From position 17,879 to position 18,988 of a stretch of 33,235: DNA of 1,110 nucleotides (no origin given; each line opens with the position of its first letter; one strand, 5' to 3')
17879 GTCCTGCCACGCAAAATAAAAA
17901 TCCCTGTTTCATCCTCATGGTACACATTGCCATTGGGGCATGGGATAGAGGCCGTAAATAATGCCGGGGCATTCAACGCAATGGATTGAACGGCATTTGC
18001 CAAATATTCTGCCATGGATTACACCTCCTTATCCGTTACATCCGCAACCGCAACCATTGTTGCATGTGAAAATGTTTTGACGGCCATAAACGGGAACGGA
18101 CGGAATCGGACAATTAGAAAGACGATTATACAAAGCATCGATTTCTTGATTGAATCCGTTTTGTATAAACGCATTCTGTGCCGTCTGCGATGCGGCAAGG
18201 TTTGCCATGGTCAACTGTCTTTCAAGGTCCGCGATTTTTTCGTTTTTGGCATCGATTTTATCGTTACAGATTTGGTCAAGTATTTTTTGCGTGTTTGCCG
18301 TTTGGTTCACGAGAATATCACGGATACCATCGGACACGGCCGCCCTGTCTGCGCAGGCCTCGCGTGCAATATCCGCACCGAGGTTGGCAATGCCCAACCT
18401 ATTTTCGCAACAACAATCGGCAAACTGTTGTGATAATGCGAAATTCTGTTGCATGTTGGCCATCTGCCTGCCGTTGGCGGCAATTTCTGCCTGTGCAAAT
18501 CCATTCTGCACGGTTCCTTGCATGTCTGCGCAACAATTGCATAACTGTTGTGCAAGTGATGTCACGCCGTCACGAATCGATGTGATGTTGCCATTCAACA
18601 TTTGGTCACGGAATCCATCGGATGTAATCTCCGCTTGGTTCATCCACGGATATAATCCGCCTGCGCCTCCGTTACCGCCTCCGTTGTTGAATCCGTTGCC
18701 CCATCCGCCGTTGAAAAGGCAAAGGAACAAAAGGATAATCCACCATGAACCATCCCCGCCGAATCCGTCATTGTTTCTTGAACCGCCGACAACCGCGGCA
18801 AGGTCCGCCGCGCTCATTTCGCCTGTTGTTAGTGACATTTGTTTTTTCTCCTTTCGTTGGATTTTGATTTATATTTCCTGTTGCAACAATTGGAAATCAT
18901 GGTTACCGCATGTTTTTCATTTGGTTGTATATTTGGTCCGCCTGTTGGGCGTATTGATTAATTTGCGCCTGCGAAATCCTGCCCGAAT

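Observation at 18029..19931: Large double-glycine-leader protein with a possible stand-alone Cys protease and no ABC exporter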

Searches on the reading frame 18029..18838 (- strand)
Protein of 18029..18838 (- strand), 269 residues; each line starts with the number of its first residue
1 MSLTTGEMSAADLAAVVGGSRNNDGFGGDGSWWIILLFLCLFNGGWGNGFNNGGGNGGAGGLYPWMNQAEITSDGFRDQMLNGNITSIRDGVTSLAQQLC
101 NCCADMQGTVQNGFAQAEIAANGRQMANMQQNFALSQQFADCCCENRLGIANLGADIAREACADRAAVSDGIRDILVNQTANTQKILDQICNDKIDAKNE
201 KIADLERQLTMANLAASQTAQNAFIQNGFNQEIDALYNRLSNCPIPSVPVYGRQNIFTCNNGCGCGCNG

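Call 4: search_protein_families(library=pfam, proteins=[window:18029-18838:-], max_evalue=1)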
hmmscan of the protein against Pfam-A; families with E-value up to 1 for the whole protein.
window:18029-18838:- (269 aa): 3 families
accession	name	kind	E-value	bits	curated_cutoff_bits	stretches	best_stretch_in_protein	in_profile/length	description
PF16673.10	TRAF_BIRC3_bd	-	0.064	13.4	30.5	1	181-210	37-63/64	TNF receptor-associated factor BIRC3 binding domain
PF04508.17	Pox_A_type_inc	-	0.07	13.5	21.4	1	196-210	4-18/23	Viral A-type inclusion protein repeat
PF21662.3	WipA_N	-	0.69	10.9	27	1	182-222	21-61/105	WipA, alpha-helical hairpin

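Call 5: search_protein_families(library=phrogs, proteins=[window:18029-18838:-], max_evalue=0.01)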
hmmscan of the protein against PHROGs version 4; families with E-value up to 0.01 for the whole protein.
window:18029-18838:- (269 aa): 1 family
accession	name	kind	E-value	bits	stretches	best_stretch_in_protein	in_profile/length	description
phrog_16490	-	unknown function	7e-41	141.7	1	10-268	12-282/286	-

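Call 6: search_dna_similar(query=window:18029-18838:-, collection=phages, mode=protein, max_rows=30)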
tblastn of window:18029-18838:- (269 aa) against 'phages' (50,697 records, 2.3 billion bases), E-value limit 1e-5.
Records with a match: 20; places in all: 20; records where one place covers at least 80% of the query: 10.
Best place of each record, by identity: <60% 20.
By first word of the organism name: Bacteriophage 15; Dulem 2; Butyrivibrio 1; bajarodcaudo 1; Vibrio 1.
By host as written in the record: - 15; Butyrivibrio fibrisolvens DSM 3071 1; Varecia variegata 1; Propithecus coquereli 1; Peromyscus fraterculus 1; Vibrio cholerae 1.
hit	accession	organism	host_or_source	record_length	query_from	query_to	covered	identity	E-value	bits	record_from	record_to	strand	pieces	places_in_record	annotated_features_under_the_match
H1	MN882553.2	Butyrivibrio virus Ceridwen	Butyrivibrio fibrisolvens DSM 3071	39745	63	258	73%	50.2%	4e-53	190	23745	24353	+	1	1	hypothetical protein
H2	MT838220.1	Bacteriophage sp.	human fecal samples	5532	4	247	91%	37.9%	1e-25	111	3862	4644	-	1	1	record has no annotation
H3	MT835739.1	Bacteriophage sp.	human fecal samples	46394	6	250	91%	37.7%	7e-22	100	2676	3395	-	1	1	record has no annotation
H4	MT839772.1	Bacteriophage sp.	human fecal samples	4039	6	250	91%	36.6%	2e-21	99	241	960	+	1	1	record has no annotation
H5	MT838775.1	Bacteriophage sp.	human fecal samples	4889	6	250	91%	35.0%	4e-21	98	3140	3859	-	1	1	record has no annotation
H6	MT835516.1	Bacteriophage sp.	human fecal samples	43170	9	250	90%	35.1%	7e-20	95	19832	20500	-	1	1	record has no annotation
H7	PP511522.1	Dulem virus 35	Varecia variegata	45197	1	250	93%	33.8%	1e-14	79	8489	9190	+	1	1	hypothetical protein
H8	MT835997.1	Bacteriophage sp.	human fecal samples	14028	6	250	91%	34.4%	3e-20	96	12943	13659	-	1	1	record has no annotation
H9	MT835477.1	Bacteriophage sp.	human fecal samples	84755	3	250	92%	32.4%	8e-20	94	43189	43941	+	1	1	record has no annotation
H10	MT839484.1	Bacteriophage sp.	human fecal samples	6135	1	250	93%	28.7%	5e-13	74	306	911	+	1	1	record has no annotation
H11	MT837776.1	Bacteriophage sp.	human fecal samples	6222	9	250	90%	29.2%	2e-15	81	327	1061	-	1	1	record has no annotation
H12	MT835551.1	Bacteriophage sp.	human fecal samples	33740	78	250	64%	34.1%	4e-12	72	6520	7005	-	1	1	record has no annotation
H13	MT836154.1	Bacteriophage sp.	human fecal samples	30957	68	250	68%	31.3%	6e-13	74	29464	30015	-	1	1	record has no annotation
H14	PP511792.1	Dulem virus 33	Propithecus coquereli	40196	82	249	62%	33.9%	1e-19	94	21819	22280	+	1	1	hypothetical protein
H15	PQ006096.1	bajarodcaudo virus 5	Peromyscus fraterculus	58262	81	250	63%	32.0%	1e-9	64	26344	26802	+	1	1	hypothetical protein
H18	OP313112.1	Vibrio phage 12VC501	Vibrio cholerae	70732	73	216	54%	32.2%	2e-7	58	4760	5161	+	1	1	hypothetical protein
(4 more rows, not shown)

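Call 8: search_protein_families(library=ncbifam, proteins=[window:18029-18838:-], max_evalue=1)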
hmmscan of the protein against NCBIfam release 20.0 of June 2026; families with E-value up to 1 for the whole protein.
window:18029-18838:- (269 aa): 0 families

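Call 10: get_annotated_region(hit=H1, flank=5000)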
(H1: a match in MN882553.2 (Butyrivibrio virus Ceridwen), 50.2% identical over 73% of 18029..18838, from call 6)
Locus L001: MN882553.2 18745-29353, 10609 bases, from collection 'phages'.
description: Butyrivibrio virus Ceridwen, complete genome.
organism: Butyrivibrio virus Ceridwen (NCBI taxid 2696359)
taxonomy: Viruses; Duplodnaviria; Heunggongvirae; Uroviricota; Caudoviricetes
host: Butyrivibrio fibrisolvens DSM 3071; source: -; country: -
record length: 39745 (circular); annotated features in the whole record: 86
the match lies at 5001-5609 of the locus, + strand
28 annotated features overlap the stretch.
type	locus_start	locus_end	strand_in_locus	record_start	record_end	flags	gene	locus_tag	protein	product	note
CDS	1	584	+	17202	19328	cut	-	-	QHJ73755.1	hypothetical protein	Hypothetical coding region with unknown function. ORF predicted by Phanotate-v1.1.2, Prodigal-v2.6.3.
CDS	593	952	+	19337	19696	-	-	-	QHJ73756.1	hypothetical protein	Hypothetical coding region with unknown function. ORF predicted by GeneMarkS-2, Glimmer3, Phanotate-v1.1.2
CDS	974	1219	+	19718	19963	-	-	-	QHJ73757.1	hypothetical protein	Hypothetical coding region with unknown function. ORF predicted by GeneMarkS-2, Glimmer3, Phanotate-v1.1.2, ...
regulatory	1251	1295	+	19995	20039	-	-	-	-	terminator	Predicted by FindTerm v2.8.1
CDS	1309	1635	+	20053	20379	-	-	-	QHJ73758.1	hypothetical protein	Hypothetical coding region with unknown function. ORF predicted by Phanotate-v1.1.2, Prodigal-v2.6.3. Alternative ORF ...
CDS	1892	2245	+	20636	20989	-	-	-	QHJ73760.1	hypothetical protein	Hypothetical coding region with unknown function. ORF predicted by GeneMarkS-2, Glimmer3, Phanotate-v1.1.2, ...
CDS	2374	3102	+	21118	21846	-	-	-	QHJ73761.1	hypothetical protein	Pfam endo-beta-N-acetylglucosaminidase domain 17-157bp (PF01832.20), putative peptidoglycan binding domain 1 184-239bp ...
regulatory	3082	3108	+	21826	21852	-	-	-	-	promoter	promoter predicted by PhagePromoter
CDS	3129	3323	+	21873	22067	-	-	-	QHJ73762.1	hypothetical protein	Hypothetical coding region with unknown function. ORF predicted by GeneMarkS-2, Glimmer3, Phanotate-v1.1.2, ...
CDS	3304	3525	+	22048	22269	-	-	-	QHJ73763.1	hypothetical protein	Hypothetical coding region with unknown function. ORF predicted by Phanotate-v1.1.2, Prodigal-v2.6.3, starting with ...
regulatory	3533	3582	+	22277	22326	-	-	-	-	terminator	Predicted by FindTerm v2.8.1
CDS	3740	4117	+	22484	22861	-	-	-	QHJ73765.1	hypothetical protein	Similar to unchracterised hypothetical protein in Geobacillus phage GBK2 (VOG5369, YP_009010506.1). ORF predicted by ...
CDS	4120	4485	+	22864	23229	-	-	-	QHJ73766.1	hypothetical protein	Hypothetical coding region with unknown function. ORF predicted by GeneMarkS-2, Glimmer3, Phanotate-v1.1.2, ...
CDS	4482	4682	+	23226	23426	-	-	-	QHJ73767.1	hypothetical protein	Hypothetical coding region with unknown function. ORF predicted by GeneMarkS-2, Phanotate-v1.1.2, Prodigal-v2.6.3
CDS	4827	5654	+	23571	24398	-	-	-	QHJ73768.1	hypothetical protein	Hypothetical coding region with unknown function. ORF predicted by GeneMarkS-2, Phanotate-v1.1.2, Prodigal-v2.6.3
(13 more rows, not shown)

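Call 11: find_homologous_proteins(query=window:18029-18838:-, max_evalue=0.00001)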
Query window:18029-18838:- (269 aa): 8000 proteins with E <= 0.00001 among 8000 candidates; the best 120 are listed.
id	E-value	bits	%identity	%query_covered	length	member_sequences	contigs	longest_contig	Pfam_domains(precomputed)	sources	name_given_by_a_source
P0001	8.5e-161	552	91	97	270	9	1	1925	-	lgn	-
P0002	4.6e-154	530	87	99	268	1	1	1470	-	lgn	-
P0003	3.1e-137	475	80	99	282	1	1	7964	-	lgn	-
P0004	4.3e-137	474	80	99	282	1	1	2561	-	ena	-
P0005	1.9e-136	472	80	99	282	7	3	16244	-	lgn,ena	-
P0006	8.6e-136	470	80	96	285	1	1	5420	-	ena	-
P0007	2.1e-135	469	80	96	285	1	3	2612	-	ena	-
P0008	3.7e-135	468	79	99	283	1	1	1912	-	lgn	-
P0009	3.8e-135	468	79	99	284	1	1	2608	-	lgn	-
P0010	4.8e-135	468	80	99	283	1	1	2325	-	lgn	-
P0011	5.3e-135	467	79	99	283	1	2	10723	-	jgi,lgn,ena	-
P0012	1.1e-134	466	79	99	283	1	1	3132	-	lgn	-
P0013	1.2e-134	466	79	99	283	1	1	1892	-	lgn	-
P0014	1.4e-134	466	79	99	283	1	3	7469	-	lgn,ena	-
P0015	1.1e-133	463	79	99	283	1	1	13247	-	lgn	-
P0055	3.3e-104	366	69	73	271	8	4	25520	-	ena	-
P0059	6.3e-104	365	60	100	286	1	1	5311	-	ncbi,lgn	-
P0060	6.4e-104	365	65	99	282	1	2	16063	-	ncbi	-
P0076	3.0e-103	363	65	96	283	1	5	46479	-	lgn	-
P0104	8.0e-102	359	62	100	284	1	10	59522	-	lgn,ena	-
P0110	4.5e-101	356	66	88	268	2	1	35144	-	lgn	-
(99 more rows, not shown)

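Call 24: find_encoding_contigs(protein=P0104, flank=10000, max_places=3)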
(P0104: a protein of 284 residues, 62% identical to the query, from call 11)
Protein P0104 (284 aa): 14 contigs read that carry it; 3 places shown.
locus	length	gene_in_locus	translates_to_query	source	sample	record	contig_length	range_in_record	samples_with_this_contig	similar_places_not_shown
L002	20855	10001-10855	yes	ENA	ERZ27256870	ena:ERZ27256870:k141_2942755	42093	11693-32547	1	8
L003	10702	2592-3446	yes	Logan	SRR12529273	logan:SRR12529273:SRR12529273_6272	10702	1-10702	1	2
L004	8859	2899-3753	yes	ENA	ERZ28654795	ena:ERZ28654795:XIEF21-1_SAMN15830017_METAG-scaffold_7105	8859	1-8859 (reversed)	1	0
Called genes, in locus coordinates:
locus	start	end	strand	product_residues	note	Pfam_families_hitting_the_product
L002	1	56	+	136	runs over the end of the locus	-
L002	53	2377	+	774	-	-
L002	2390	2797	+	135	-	-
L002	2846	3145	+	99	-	-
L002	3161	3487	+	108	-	-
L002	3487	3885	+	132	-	-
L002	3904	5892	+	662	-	-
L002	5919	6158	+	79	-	-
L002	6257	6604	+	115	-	PF16079:Phage_holin_5_2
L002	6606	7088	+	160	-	-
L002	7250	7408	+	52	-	-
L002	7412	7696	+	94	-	-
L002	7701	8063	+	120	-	-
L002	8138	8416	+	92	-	-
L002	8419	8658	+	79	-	PF04545:Sigma70_r4 (weak)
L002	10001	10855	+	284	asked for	-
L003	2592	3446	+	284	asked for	-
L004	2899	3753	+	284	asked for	-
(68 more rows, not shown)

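Call 31: get_annotated_region(hit=H7, flank=4000)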
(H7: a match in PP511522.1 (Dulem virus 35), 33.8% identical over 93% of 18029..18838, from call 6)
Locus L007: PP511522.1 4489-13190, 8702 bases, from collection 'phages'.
description: Dulem virus 35 isolate Duke_24FS_4, complete genome.
organism: Dulem virus 35 (NCBI taxid 3145753)
taxonomy: Viruses; Duplodnaviria; Heunggongvirae; Uroviricota; Caudoviricetes
host: Varecia variegata; source: feces; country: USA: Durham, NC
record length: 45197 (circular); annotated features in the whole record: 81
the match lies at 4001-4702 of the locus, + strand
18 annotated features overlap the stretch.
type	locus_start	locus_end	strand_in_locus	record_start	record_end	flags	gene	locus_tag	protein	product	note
CDS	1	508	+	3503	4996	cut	-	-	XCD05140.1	hypothetical protein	-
CDS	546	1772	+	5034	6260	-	-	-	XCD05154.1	minor capsid protein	-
CDS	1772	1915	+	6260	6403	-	-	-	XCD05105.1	hypothetical protein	-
CDS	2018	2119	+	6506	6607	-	-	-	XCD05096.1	hypothetical protein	-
CDS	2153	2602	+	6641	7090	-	-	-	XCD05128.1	hypothetical protein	-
CDS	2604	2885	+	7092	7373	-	-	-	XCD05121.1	hypothetical protein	-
CDS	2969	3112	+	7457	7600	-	-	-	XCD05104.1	hypothetical protein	-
CDS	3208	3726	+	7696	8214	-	-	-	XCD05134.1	hypothetical protein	-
CDS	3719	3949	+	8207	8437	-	-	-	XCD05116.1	hypothetical protein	-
CDS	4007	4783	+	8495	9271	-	-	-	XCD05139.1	hypothetical protein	-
CDS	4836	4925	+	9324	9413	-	-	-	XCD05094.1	hypothetical protein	-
CDS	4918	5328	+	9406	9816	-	-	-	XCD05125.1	hypothetical protein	-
CDS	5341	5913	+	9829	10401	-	-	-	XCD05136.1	hypothetical protein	-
CDS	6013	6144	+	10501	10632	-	-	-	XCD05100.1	hypothetical protein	-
CDS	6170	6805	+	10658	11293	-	-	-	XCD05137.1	hypothetical protein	-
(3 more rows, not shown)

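Call 32: get_annotated_region(hit=H14, flank=4000)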
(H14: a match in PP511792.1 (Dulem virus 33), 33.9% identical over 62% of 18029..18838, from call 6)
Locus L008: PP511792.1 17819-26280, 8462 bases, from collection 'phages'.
description: Dulem virus 33 isolate Duke_28FS_2, complete genome.
organism: Dulem virus 33 (NCBI taxid 3145751)
taxonomy: Viruses; Duplodnaviria; Heunggongvirae; Uroviricota; Caudoviricetes
host: Propithecus coquereli; source: feces; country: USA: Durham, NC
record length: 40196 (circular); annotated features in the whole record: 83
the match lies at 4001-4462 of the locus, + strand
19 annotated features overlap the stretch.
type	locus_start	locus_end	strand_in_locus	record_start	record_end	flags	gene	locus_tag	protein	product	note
CDS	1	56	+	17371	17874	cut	-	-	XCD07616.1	hypothetical protein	-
CDS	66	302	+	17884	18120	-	-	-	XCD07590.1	hypothetical protein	-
CDS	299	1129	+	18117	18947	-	-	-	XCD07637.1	PGrP protein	-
CDS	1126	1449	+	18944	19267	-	-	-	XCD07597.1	hypothetical protein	-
CDS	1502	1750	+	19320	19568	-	-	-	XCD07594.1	hypothetical protein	-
CDS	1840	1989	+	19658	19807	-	-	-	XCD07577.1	hypothetical protein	-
CDS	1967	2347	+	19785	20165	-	-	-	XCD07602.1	hypothetical protein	-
CDS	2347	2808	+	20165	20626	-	-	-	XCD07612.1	hypothetical protein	-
CDS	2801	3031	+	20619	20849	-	-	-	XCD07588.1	hypothetical protein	-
CDS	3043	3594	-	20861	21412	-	-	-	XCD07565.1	endonuclease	-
CDS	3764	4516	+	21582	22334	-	-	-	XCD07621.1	hypothetical protein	-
CDS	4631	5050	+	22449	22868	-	-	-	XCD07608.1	hypothetical protein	-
CDS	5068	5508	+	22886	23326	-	-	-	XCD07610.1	hypothetical protein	-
CDS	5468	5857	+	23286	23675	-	-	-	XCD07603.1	hypothetical protein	-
CDS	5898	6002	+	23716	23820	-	-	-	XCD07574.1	hypothetical protein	-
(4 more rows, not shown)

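Call 33: get_annotated_region(hit=H15, flank=4000)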
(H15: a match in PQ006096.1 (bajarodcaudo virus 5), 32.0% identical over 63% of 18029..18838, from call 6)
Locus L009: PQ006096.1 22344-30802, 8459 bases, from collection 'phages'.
description: Bajarodcaudo virus 5 isolate BGG_03_5, complete genome.
organism: bajarodcaudo virus 5 (NCBI taxid 3342784)
taxonomy: Viruses; Duplodnaviria; Heunggongvirae; Uroviricota; Caudoviricetes
host: Peromyscus fraterculus; source: feces; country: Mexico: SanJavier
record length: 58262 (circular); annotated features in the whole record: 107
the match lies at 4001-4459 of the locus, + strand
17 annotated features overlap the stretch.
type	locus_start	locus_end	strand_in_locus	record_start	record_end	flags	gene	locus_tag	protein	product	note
CDS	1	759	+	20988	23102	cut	-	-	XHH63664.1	hypothetical protein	-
CDS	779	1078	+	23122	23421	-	-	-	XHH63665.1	hypothetical protein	-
CDS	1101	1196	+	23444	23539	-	-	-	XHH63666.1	hypothetical protein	-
CDS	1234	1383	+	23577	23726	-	-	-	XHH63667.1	r1t holin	-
CDS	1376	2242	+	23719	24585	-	-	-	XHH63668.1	C39-like family peptidase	-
CDS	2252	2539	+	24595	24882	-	-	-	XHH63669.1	hypothetical protein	-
CDS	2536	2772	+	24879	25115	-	-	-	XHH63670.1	hypothetical protein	-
CDS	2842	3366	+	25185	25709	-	-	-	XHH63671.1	hypothetical protein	-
CDS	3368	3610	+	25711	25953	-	-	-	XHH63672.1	hypothetical protein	-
CDS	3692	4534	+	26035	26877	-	-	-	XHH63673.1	hypothetical protein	-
CDS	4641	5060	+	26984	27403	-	-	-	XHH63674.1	hypothetical protein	-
CDS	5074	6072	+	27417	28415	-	-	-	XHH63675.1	hypothetical protein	-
CDS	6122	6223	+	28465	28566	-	-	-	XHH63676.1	hypothetical protein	-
CDS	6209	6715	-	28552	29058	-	-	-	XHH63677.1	putative HD-superfamily hydrolase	-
CDS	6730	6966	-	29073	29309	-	-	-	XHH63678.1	hypothetical protein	-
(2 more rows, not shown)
